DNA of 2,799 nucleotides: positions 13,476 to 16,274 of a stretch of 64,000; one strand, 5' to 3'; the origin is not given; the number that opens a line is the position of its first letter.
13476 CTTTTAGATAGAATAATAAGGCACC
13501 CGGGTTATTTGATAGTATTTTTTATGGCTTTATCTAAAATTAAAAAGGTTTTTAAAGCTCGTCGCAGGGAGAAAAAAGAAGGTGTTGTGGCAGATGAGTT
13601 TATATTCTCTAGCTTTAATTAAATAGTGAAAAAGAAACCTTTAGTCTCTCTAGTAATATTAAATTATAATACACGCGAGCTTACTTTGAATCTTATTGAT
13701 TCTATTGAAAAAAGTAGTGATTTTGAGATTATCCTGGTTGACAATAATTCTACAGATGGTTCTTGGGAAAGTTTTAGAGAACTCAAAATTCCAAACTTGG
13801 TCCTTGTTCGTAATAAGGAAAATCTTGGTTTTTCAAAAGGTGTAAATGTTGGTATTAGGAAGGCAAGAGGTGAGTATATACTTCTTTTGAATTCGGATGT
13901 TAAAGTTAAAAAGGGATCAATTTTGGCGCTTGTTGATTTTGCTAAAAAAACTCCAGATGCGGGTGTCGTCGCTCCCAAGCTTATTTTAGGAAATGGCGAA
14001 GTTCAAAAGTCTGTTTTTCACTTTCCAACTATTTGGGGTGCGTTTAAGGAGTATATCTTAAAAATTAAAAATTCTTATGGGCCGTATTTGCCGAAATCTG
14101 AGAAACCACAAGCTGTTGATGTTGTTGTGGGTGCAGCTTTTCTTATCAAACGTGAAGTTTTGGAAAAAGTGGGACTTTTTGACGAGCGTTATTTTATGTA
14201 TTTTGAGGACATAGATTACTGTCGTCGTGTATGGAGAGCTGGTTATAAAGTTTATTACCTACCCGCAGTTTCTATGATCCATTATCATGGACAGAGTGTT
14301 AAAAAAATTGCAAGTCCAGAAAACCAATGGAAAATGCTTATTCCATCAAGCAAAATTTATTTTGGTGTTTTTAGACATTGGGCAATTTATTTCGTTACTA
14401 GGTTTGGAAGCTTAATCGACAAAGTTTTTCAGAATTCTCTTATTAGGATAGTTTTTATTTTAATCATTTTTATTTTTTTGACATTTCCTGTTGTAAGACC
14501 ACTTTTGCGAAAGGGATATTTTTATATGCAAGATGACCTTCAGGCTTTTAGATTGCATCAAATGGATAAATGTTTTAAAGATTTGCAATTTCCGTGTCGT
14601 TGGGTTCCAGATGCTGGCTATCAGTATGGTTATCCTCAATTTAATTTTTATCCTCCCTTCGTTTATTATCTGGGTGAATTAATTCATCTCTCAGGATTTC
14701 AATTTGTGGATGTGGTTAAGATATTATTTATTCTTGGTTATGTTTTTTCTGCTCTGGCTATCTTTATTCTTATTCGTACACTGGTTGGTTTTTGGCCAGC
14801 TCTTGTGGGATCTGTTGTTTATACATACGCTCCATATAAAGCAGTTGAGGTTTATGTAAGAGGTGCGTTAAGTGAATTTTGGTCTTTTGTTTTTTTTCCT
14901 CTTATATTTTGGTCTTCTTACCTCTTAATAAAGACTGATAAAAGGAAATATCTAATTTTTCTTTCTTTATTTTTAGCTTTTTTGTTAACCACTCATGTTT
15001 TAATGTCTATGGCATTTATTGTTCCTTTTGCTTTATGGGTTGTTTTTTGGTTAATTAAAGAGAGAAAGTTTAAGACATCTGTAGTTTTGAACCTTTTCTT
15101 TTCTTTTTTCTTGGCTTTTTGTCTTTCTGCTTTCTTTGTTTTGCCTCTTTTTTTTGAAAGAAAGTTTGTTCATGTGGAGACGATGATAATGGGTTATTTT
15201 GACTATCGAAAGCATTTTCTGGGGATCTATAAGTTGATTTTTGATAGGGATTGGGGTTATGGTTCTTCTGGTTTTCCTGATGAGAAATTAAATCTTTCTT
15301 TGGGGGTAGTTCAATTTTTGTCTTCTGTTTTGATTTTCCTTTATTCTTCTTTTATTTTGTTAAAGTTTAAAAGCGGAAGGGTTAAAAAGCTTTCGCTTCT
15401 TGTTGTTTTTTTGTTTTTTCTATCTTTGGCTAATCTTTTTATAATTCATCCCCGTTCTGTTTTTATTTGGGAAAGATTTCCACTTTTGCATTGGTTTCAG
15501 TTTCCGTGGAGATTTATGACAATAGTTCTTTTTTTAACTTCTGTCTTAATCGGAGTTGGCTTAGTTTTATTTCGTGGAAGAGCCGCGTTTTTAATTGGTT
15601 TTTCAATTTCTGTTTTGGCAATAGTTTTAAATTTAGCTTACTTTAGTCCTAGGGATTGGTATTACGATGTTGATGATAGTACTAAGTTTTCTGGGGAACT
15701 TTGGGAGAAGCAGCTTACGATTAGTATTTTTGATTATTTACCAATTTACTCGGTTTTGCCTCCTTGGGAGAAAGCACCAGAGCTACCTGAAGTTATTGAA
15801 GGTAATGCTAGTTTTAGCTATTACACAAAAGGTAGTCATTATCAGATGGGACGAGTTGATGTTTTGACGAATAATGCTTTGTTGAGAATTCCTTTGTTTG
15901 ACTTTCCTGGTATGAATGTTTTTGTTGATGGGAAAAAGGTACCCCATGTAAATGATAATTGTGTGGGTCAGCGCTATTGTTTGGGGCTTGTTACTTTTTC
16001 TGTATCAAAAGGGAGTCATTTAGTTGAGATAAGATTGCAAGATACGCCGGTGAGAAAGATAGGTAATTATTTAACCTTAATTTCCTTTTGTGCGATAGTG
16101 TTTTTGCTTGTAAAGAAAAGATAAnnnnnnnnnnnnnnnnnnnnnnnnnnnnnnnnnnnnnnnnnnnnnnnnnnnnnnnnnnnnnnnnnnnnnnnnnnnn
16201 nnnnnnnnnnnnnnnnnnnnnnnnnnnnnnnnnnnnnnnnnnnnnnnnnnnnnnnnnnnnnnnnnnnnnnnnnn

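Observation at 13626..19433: Tandem array of a novel-looking GT-C-like paralog family, one member fused to a GT2 catalytic domain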

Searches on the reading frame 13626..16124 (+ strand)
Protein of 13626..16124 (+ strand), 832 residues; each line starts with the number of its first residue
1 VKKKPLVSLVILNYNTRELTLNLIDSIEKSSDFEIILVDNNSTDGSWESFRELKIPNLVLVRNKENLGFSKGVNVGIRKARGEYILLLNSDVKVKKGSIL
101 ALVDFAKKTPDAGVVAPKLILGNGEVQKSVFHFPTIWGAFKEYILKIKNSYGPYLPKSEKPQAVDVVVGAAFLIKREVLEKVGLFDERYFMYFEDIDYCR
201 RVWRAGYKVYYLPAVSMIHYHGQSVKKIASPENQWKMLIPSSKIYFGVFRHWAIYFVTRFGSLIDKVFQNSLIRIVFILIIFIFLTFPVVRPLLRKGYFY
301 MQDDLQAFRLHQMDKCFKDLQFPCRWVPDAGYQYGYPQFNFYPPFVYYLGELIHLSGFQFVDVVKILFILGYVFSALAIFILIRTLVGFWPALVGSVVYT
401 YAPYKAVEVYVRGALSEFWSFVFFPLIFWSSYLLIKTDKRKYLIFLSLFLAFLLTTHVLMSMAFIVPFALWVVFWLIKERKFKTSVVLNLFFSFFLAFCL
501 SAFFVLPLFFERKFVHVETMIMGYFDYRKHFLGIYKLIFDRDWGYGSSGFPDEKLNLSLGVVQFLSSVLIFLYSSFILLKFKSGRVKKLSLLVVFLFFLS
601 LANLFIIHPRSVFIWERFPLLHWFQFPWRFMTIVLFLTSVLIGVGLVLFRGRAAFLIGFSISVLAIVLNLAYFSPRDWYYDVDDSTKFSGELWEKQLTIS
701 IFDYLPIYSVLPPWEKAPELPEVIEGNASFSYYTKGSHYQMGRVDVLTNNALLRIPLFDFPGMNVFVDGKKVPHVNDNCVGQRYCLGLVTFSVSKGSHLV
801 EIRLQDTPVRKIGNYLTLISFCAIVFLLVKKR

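Call 4: search_protein_families(library=pfam, proteins=[window:13626-16124:+], max_evalue=0.1)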
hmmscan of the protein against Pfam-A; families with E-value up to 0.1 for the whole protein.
window:13626-16124:+ (832 aa): 7 families
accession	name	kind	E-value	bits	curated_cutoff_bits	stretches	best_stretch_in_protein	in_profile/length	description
PF00535.33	Glycos_transf_2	-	3.3e-24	86.2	23.3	1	8-182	1-167/168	Glycosyl transferase family 2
PF13641.12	Glyco_tranf_2_3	-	3.4e-19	70.2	27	1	7-235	3-227/230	Glycosyltransferase like family 2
PF13506.12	Glyco_transf_21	-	3.7e-06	27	21.7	1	75-230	24-167/174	Glycosyl transferase family 21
PF13712.12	Glyco_tranf_2_5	-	7.5e-06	26.2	27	1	61-230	35-198/210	Glycosyltransferase like family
PF10111.15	Glyco_tranf_2_2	-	3.3e-05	23.9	27.3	1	31-205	28-202/276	Glycosyltransferase like family 2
PF10131.15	PTPS_related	-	0.00037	19.5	26.4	1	339-509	1-169/621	6-pyruvoyl-tetrahydropterin synthase related domain; membrane protein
PF02709.20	Glyco_transf_7C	-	0.026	14.6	23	1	163-214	15-67/78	N-terminal domain of galactosyltransferase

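Call 5: search_protein_families(library=ncbifam, proteins=[window:13626-16124:+], max_evalue=0.1)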
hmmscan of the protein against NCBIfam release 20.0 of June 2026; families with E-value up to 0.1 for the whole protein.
window:13626-16124:+ (832 aa): 19 families
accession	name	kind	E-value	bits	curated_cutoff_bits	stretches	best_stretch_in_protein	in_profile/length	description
TIGR01556.1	rhamnosyltran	subfamily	1.8e-19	70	200.55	1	22-230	12-211/281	rhamnosyltransferase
TIGR03965.1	mycofact_glyco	equivalog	2.1e-17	63.2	280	1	5-226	74-287/467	mycofactocin biosynthesis glycosyltransferase MftF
NF041875.1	EPS_EpsD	equivalog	8.5e-15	55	370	1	7-224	1-211/325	exopolysaccharide biosynthesis glycosyltransferase EpsD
NF038299.1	EPS_HpsN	equivalog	1.9e-12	46.8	425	1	5-221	1-222/317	hormogonium polysaccharide biosynthesis glycosyltransferase HpsN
TIGR03937.1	PgaC_IcaA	equivalog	7.9e-11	41.5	422.3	1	2-214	42-245/407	poly-beta-1,6-N-acetyl-D-glucosamine synthase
NF007482.0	PRK10073.1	equivalog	5.8e-10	38.7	423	1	1-108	2-112/334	glycosyltransferase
NF047683.1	TeichurnBiosyTuaG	equivalog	5.1e-09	36.1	400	1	2-112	3-117/252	teichuronic acid biosynthesis protein TuaG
TIGR04283.1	glyco_like_mftF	equivalog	6.4e-09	35.7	182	1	8-106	2-97/221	TIGR04283 family arsenosugar biosynthesis glycosyltransferase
NF050050.1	ProtGlycPglI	equivalog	1.1e-07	31.5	500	1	5-127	2-128/306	GalNAc(5)-diNAcBac-PP-undecaprenol beta-1,3-glucosyltransferase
NF038302.1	EPS_HpsE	equivalog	2.1e-07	30.3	300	1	9-219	5-222/307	hormogonium polysaccharide biosynthesis glycosyltransferase HpsE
NF053739.1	GlytfEpsEBac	equivalog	3.8e-06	26.1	450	1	5-115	1-116/265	glycosyltransferase EpsE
NF050819.1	PolSacchBiosHfsG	equivalog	7.1e-06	25.4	500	1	21-204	26-203/302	polysaccharide biosynthesis protein HfsG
NF045692.1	OglycostaseCruG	equivalog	1.7e-05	24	600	1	10-218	46-254/386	2'-O-glycosyltransferase CruG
TIGR04009.1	wcaE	equivalog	3.2e-05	23.3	369.2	1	29-119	30-120/248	colanic acid biosynthesis glycosyltransferase WcaE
NF007453.0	PRK10018.1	equivalog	7.9e-05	22.4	382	1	1-93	2-98/280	colanic acid biosynthesis glycosyltransferase WcaA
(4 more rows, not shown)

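Call 14: find_homologous_proteins(query=window:13626-16124:+, max_evalue=0.00001)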
Query window:13626-16124:+ (832 aa): 896 proteins with E <= 0.00001 among 8000 candidates; the best 120 are listed.
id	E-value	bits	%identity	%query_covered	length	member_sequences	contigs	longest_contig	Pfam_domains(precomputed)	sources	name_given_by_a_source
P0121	0.0e+0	1835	100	98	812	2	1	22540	PF13506.14,PF13641.13,PF00535.33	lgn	-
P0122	0.0e+0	1146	61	100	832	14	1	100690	PF13632.13,PF10131.16,PF13641.13,PF00535.33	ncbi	-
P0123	5.2e-292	989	54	99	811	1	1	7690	PF10111.15,PF13641.13,PF09586.17,PF00535.33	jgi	jgi:GT2 family glycosyltransferase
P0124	4.3e-287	973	53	99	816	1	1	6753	PF13641.13,PF00535.33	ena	-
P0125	6.8e-284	963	53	99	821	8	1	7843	PF13632.13,PF10111.15,PF13641.13,PF00535.33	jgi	jgi:GT2 family glycosyltransferase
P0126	1.5e-283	962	53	99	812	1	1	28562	PF13712.13,PF13632.13,PF10131.16,PF13641.13,PF09586.17,PF00535.33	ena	-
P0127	1.5e-283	961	53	99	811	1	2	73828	PF13632.13,PF10111.15,PF13641.13,PF09586.17,PF00535.33,PF13231.13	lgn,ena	-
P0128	6.8e-283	959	53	99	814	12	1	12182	PF10111.15,PF13641.13,PF00535.33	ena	-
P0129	1.1e-282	959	54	99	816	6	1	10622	PF13712.13,PF13632.13,PF13641.13,PF00535.33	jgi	jgi:GT2 family glycosyltransferase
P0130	9.0e-281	952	52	99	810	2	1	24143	PF13632.13,PF13641.13,PF00535.33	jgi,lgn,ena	-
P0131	3.1e-278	944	53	99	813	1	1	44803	PF13641.13,PF00535.33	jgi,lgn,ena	-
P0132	1.6e-276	938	53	99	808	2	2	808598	PF13641.13,PF09586.17,PF00535.33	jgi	jgi:GT2 family glycosyltransferase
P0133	3.1e-276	937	52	99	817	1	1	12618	PF13712.13,PF13641.13,PF00535.33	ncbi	-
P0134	6.7e-274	930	53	97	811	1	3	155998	PF13632.13,PF13641.13,PF00535.33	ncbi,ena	ncbi:MAG: glycosyltransferase [Patescibacteria group bacterium]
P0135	8.5e-274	929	52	100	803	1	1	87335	PF10131.16,PF13641.13,PF00535.33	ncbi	-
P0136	1.4e-273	928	53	100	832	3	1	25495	PF13632.13,PF10111.15,PF13506.14,PF13641.13,PF00535.33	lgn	-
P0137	3.0e-273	927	51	100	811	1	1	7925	PF10131.16,PF13641.13,PF00535.33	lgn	-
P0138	7.6e-273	926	52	99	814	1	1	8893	PF13641.13,PF00535.33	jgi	jgi:GT2 family glycosyltransferase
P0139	2.9e-272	924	39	99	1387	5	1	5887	PF13632.13,PF10131.16,PF10111.15,PF13641.13,PF00535.33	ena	-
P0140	4.9e-272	923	52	99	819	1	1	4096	PF10131.16,PF13641.13,PF00535.33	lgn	-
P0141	9.5e-271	919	51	99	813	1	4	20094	PF13641.13,PF09586.17,PF00535.33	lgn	-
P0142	1.4e-270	919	52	100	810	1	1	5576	PF10131.16,PF13641.13,PF00535.33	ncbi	-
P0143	2.2e-270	918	51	99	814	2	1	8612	PF13632.13,PF13641.13,PF00535.33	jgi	jgi:GT2 family glycosyltransferase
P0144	2.6e-270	918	51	99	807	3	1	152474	PF13632.13,PF10131.16,PF13641.13,PF00535.33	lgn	-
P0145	5.2e-270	917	51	99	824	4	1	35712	PF10111.15,PF13641.13,PF00535.33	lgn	-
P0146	1.2e-269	915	51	99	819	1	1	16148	PF13641.13,PF00535.33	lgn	-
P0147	1.4e-269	915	50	100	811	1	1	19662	PF10131.16,PF13641.13,PF00535.33,PF13231.13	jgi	-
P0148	2.1e-269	915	51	99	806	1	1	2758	PF13712.13,PF13641.13,PF00535.33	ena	-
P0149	3.9e-269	914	49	99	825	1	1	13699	PF10131.16,PF10111.15,PF13641.13,PF00535.33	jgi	jgi:GT2 family glycosyltransferase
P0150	4.9e-269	913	50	99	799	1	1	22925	PF10131.16,PF13641.13,PF00535.33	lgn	-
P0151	6.5e-269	913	51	97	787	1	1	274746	PF13632.13,PF13641.13,PF09586.17,PF00535.33,PF13231.13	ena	-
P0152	9.7e-269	912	51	99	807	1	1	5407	PF13632.13,PF13641.13,PF00535.33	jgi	jgi:GT2 family glycosyltransferase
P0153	1.1e-268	912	50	100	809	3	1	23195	PF10131.16,PF13641.13,PF00535.33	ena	-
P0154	1.3e-268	912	51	99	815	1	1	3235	PF13641.13,PF00535.33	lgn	-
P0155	2.1e-268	911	51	99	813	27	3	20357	PF10131.16,PF13641.13,PF00535.33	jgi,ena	-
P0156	5.5e-268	910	51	99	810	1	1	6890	PF10131.16,PF13641.13,PF00535.33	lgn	-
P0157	2.6e-267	908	51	98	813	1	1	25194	PF10131.16,PF13641.13,PF00535.33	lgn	-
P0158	4.0e-267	907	51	97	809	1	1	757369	PF13641.13,PF09586.17,PF00535.33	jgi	jgi:GT2 family glycosyltransferase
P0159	2.5e-266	905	52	97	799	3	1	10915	PF13712.13,PF13632.13,PF10131.16,PF13641.13,PF00535.33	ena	-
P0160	3.7e-265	901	51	100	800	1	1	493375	PF13712.13,PF13632.13,PF10111.15,PF13641.13,PF09586.17,PF00535.33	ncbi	-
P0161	9.6e-265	899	51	99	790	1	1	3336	PF13712.13,PF13632.13,PF10131.16,PF13641.13,PF00535.33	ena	-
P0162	1.7e-264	898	50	99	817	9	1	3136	PF10131.16,PF13641.13,PF00535.33,PF13231.13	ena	-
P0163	2.7e-264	898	51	99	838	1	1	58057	PF10131.16,PF13641.13,PF00535.33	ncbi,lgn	-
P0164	1.2e-263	896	50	99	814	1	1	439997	PF13712.13,PF13641.13,PF00535.33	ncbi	-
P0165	1.1e-262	892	50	99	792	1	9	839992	PF13712.13,PF10131.16,PF13641.13,PF00535.33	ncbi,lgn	-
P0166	1.8e-262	892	49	99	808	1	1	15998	PF13632.13,PF13641.13,PF00535.33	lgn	-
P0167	4.1e-262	891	50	99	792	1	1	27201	PF13712.13,PF13641.13,PF00535.33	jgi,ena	-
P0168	6.2e-262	890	49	99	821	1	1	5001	PF10111.15,PF13641.13,PF00535.33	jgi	jgi:GT2 family glycosyltransferase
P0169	1.1e-260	886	49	99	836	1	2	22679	PF10131.16,PF10111.15,PF13641.13,PF00535.33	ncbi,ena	-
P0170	3.3e-259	881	51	99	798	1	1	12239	PF10131.16,PF13641.13,PF00535.33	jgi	jgi:GT2 family glycosyltransferase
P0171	3.9e-256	871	49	99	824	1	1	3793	PF10111.15,PF13641.13,PF00535.33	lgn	-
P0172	2.4e-255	868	48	99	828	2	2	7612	PF13641.13,PF00535.33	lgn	-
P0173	2.9e-253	861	50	99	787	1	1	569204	PF13641.13,PF00535.33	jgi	jgi:GT2 family glycosyltransferase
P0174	4.7e-253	861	50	99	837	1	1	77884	PF10131.16,PF10111.15,PF13641.13,PF00535.33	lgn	-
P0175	1.2e-252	859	50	97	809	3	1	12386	PF13712.13,PF13641.13,PF00535.33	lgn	-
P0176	4.6e-252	857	49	99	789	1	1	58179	PF13712.13,PF13632.13,PF10131.16,PF13641.13,PF00535.33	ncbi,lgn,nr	ncbi:MAG TPA: glycosyltransferase [Patescibacteria group bacterium]|nr:glycosyltransferase [Patescib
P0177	4.3e-251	854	48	100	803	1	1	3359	PF10111.15,PF13641.13,PF00535.33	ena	-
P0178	5.0e-250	851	48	99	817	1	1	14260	PF10131.16,PF13641.13,PF00535.33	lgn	-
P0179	6.2e-250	850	47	99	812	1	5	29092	PF13641.13,PF00535.33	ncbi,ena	-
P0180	7.5e-249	847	49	99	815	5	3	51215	PF10131.16,PF13641.13,PF00535.33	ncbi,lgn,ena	ncbi:MAG: glycosyltransferase [Patescibacteria group bacterium]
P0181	5.2e-245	834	49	99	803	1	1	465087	PF10131.16,PF13641.13,PF00535.33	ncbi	-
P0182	1.1e-243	830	47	99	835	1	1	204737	PF13641.13,PF00535.33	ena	-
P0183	1.2e-242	826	49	99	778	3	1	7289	PF10131.16,PF13641.13,PF00535.33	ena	-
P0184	3.8e-238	811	48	99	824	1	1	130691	PF13641.13,PF00535.33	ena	-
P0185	1.5e-235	803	47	98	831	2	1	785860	PF10131.16,PF13641.13,PF00535.33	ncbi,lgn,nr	ncbi:MAG: hypothetical protein KatS3mg088_423 [Patescibacteria group bacterium]|nr:MAG: hypothetical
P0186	2.5e-223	762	46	100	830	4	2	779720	PF10111.15,PF13641.13,PF00535.33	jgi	jgi:GT2 family glycosyltransferase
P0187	5.2e-217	741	64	62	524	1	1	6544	PF10131.16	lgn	-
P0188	1.4e-211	723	56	69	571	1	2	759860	PF10131.16,PF13231.13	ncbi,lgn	-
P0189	2.7e-206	706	54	68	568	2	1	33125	PF10131.16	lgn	-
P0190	3.0e-205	702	53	68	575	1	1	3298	PF10131.16,PF09586.17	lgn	-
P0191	1.7e-204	700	54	68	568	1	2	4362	PF10131.16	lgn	-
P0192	3.9e-204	699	57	67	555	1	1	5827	PF10131.16,PF09586.17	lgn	-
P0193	8.0e-204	698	54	68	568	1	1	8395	PF10131.16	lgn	-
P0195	3.9e-203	695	56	66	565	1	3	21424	PF10131.16,PF09586.17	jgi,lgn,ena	jgi:uncharacterized membrane protein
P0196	3.1e-202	692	54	66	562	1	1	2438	PF10131.16,PF09586.17,PF13231.13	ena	-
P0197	4.3e-202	692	55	66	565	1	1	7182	PF09586.17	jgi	jgi:uncharacterized membrane protein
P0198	9.4e-202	691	56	66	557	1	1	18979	PF10131.16,PF09586.17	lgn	-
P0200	1.9e-201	690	56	65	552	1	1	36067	PF10131.16,PF13231.13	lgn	-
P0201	6.8e-201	688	54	67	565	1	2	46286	PF10131.16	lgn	-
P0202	6.9e-201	688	54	65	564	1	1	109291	PF09586.17,PF13231.13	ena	-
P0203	8.7e-201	688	54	67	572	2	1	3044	PF10131.16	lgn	-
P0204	3.9e-200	686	53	69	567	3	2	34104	PF10131.16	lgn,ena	-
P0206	8.0e-200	684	56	66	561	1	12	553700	PF09586.17,PF13231.13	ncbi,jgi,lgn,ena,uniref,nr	ncbi:MAG: hypothetical protein UT58_C0001G0029 [Microgenomates group bacterium GW2011_GWC1_39_7b]|un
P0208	8.3e-199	681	53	66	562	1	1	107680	PF10131.16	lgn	-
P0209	9.1e-199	681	53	69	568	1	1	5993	PF09586.17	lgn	-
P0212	6.7e-198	678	53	67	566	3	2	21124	PF10131.16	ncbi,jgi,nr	ncbi:MAG: hypothetical protein ACD_13C00119G0006 [uncultured bacterium]|nr:MAG: hypothetical protein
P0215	1.2e-197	677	54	67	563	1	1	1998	PF10131.16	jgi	jgi:hypothetical protein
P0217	2.9e-197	676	54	66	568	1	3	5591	PF10131.16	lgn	-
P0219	4.6e-197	675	55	67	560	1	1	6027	PF09586.17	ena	-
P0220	5.6e-197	675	54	67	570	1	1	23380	PF10131.16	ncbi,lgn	-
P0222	1.1e-196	674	53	67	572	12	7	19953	PF10131.16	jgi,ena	-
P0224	1.8e-196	673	50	76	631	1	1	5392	PF13712.13,PF13632.13,PF10111.15,PF13641.13,PF00535.33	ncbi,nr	ncbi:MAG: glycosyltransferase, partial [bacterium]|nr:glycosyltransferase [bacterium]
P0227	2.9e-196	673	55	67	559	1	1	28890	PF10131.16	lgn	-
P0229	5.8e-196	672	54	66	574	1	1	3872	PF10131.16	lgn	-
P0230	9.9e-196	671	52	67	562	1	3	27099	PF10131.16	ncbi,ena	-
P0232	1.8e-195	670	54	66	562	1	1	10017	PF10131.16,PF13231.13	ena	-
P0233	2.1e-195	670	52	67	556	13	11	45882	PF10131.16,PF09586.17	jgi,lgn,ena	-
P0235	5.0e-195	669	53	67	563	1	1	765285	PF10131.16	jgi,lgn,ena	-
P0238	1.1e-194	667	53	65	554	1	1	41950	PF10131.16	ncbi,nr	ncbi:MAG: hypothetical protein QMD92_00355 [bacterium]|nr:hypothetical protein [bacterium]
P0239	1.1e-194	667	55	67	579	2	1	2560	PF09586.17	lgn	-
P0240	1.3e-194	667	54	65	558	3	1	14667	PF10131.16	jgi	jgi:hypothetical protein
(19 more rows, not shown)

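Call 23: predict_structure(alignment_id=A2)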
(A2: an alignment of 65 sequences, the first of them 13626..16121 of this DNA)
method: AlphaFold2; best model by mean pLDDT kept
length: 832 residues; sequences in the alignment: 65
mean_pLDDT: 87.7   pTM: 0.79
mean pLDDT of the five models: 87.7, 85.5, 85.1, 84.9, 84.4
residues with pLDDT >= 90: 534; 70-90: 206; 50-70: 63; < 50: 29
segments of 3 or more residues with pLDDT < 50: 335-337, 515-524, 545-551, 702-707
pLDDT, mean of each block of 10 residues (from residue 1): 85 93 91 93 93 92 90 95 95 95 96 96 94 93 86 91 92 95 94 94 97 96 83 86 94 92 80 83 92 77 73 88 71 53 85 93 92 97 95 97 89 87 98 96 97 93 96 95 91 97 89 52 60 84 51 69 96 94 91 98 95 91 84 97 95 91 95 70 71 61 49 72 94 89 95 89 94 90 81 97 92 96 92 66
secondary structure, 60 per line:
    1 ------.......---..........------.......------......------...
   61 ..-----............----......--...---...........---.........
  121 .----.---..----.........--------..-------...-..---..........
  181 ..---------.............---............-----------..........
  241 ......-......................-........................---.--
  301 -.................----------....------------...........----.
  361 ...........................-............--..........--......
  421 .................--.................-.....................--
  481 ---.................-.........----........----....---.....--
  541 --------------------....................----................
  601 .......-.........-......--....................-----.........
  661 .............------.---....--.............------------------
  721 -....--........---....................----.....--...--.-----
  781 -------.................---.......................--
elements in order (helices of 4 or more, strands of 3 or more residues): E7-13 H17-26 E33-39 H46-51 E58-62 H68-79 E84-89 E92-94 H98-108 E112-121 H136-144 E162-164 E171-175 H176-182 H192-204 E208-219 H231-246 H248-269 H271-294 H302-318 H345-355 H360-387 H389-400 H403-412 H415-437 H440-456 H458-478 H484-500 H502-510 H515-522 H527-530 H534-538 H561-580 H585-607 H609-617 H619-624 H627-646 H652-673 H684-687 H690-702 E722-725 E728-735 E739-758 E763-767 E770-772 E788-804 H808-830
